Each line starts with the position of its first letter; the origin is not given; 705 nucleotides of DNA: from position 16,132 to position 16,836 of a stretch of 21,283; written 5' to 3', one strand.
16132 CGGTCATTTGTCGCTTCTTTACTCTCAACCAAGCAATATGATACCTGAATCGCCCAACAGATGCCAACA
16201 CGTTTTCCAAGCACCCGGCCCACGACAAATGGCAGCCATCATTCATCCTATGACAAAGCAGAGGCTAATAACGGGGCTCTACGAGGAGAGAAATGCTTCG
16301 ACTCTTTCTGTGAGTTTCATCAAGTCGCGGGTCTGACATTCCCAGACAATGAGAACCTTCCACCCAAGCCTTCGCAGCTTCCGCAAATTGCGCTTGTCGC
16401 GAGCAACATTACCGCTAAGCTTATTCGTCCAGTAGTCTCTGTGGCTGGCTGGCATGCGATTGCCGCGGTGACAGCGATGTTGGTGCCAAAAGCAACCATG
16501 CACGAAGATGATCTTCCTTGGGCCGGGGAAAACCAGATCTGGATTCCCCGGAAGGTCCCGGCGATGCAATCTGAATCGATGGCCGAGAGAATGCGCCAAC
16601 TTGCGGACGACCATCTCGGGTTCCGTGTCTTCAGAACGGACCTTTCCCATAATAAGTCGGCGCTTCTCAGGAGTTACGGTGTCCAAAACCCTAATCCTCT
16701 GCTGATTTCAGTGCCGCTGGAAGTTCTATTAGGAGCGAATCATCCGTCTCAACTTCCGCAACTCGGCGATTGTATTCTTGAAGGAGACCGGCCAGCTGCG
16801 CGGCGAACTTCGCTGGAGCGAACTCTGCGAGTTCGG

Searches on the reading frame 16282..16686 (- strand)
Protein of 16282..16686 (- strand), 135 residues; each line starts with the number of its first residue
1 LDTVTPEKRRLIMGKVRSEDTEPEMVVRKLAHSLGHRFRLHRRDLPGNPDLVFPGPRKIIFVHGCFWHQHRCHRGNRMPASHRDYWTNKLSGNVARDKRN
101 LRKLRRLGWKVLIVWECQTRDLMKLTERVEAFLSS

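Call 4: search_protein_families(library=pfam, proteins=[window:16282-16686:-], max_evalue=1)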
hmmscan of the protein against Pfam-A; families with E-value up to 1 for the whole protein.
window:16282-16686:- (135 aa): 2 families
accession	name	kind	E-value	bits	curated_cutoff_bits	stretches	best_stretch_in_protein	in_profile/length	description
PF03852.21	Vsr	-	4.4e-29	100.6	27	1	1-74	1-74/74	DNA mismatch endonuclease Vsr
PF17867.7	AAA_lid_7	-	0.15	12.8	22.7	1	113-133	41-61/106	Midasin AAA lid domain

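Call 5: search_protein_families(library=ncbifam, proteins=[window:16282-16686:-], max_evalue=1)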
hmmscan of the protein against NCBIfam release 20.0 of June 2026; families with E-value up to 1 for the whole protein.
window:16282-16686:- (135 aa): 1 family
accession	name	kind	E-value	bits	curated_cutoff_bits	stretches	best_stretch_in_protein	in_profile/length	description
TIGR00632.1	vsr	subfamily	7.6e-42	142.4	97.85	1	1-118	2-119/119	DNA mismatch endonuclease Vsr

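Call 7: search_protein_families(library=padloc, proteins=[window:16282-16686:-], max_evalue=1)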
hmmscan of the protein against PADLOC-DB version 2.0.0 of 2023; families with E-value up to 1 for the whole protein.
window:16282-16686:- (135 aa): 2 families
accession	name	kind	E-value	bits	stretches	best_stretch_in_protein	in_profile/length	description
PDLC03397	Vsr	-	1.8e-29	100.9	1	13-128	14-128/156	Type II nicking endonuclease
PDLC03678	HEase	-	0.0014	16.4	1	85-132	211-257/266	homing endonuclease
